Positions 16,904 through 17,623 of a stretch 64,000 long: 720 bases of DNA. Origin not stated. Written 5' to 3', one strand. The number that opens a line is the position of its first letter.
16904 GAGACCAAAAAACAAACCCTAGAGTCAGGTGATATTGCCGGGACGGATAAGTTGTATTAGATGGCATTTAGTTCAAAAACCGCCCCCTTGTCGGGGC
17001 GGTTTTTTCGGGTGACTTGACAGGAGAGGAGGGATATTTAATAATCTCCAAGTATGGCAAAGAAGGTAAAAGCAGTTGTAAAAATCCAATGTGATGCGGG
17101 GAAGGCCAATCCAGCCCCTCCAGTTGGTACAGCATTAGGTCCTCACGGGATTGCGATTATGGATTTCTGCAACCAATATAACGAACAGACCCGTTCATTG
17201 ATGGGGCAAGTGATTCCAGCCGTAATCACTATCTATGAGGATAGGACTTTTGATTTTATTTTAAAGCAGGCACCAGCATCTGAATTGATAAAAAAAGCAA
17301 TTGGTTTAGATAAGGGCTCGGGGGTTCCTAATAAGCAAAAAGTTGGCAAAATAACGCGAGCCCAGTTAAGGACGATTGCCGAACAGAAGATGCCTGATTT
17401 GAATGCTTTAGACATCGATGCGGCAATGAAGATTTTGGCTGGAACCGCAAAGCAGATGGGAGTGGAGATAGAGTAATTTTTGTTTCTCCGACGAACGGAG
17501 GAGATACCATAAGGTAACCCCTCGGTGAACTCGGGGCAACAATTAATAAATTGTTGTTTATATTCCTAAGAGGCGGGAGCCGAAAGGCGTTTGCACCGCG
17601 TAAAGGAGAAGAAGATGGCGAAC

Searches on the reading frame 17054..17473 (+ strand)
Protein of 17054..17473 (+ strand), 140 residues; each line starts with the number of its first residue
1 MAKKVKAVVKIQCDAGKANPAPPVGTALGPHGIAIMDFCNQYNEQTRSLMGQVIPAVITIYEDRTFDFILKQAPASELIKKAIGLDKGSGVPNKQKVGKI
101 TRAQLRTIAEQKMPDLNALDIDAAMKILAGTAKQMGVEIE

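Call 14: find_related_loci(query=window:17054-17473:+, collection=genome_contigs, flank=6000)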
Query window:17054-17473:+ (140 aa) in genome_contigs; peptide patterns used: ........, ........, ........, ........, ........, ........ (x = any residue, [..] = any of these).
600 stretches matched a pattern (row limit reached: there are more); 595 encode a relative of the query (tblastn E <= 1e-3); the best 80 are kept; 80 distinct loci.
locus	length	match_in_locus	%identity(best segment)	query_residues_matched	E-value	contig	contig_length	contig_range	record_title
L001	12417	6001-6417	93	1-139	4e-86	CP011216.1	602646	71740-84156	MAG: candidate division Kazan bacterium GW2011_GWA1_50_15 chromosome, complete genome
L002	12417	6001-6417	79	1-139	5e-74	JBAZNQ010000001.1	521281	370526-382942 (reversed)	MAG: Patescibacteria group bacterium isolate SO_2017_LW4_73 scaffold_47_c1_LW137-91_2017, whole genome shotgun sequence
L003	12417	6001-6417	73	1-139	2e-67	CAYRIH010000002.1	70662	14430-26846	MAG TPA_asm: uncultured Candidatus Saccharibacteria bacterium isolate SRP179991_co3_23 genome assembly, contig: NODE_42_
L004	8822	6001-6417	67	1-139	3e-63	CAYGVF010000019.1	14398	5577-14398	MAG TPA_asm: uncultured Candidatus Saccharibacteria bacterium isolate ERP119294_co2_523 genome assembly, contig: k141_19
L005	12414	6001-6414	69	3-140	6e-62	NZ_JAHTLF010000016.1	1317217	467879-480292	Nocardioides carbamazepini strain CBZ_1 NODE_1_length_1317217_cov_15.647135, whole genome shotgun sequence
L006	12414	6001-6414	69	3-140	8e-62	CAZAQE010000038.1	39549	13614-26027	MAG TPA_asm: uncultured Nocardioides sp. isolate binchicken_co105_38 genome assembly, contig: NODE_1179_length_39549_cov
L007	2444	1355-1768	68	3-140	2e-61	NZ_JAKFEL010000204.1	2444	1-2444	MAG: Aeromicrobium sp. isolate LC072 contig-124_31223, whole genome shotgun sequence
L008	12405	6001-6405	69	3-137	2e-60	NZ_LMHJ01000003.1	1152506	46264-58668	Nocardioides sp. Root682 contig_3, whole genome shotgun sequence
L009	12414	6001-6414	67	3-140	1e-60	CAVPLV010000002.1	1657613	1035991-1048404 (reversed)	MAG: uncultured Actinomycetota bacterium isolate MFD10113.bin.3.514 genome assembly, contig: contig_2779, whole genome s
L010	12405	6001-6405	68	3-137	4e-60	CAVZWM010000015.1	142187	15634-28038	MAG: uncultured Actinomycetota bacterium isolate MFD06742.bin.2.201 genome assembly, contig: contig_16074, whole genome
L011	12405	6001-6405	68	3-137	3e-60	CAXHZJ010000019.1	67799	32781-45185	MAG TPA_asm: Nocardioides furvisabuli isolate ERR7163071_binner12_6 genome assembly, contig: ERZ8868744.266, whole genom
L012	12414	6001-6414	67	3-140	4e-60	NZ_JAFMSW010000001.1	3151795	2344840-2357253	Nocardioides xinjiangensis strain SYSU D00514 NODE_1_length_3151795_cov_29.083672, whole genome shotgun sequence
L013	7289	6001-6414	67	3-140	7e-60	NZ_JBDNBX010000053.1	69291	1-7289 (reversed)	MAG: Nocardioides sp. isolate SRSW3.bin.5 k97_241735, whole genome shotgun sequence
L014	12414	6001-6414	67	3-140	8e-60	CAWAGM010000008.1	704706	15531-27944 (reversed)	MAG: uncultured Actinomycetota bacterium isolate MFD02581.bin.2.146 genome assembly, contig: contig_16684, whole genome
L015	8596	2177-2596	65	1-140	7e-60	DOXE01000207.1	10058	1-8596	MAG TPA_asm: Chloroflexota bacterium isolate UBA11865 contig_18357, whole genome shotgun sequence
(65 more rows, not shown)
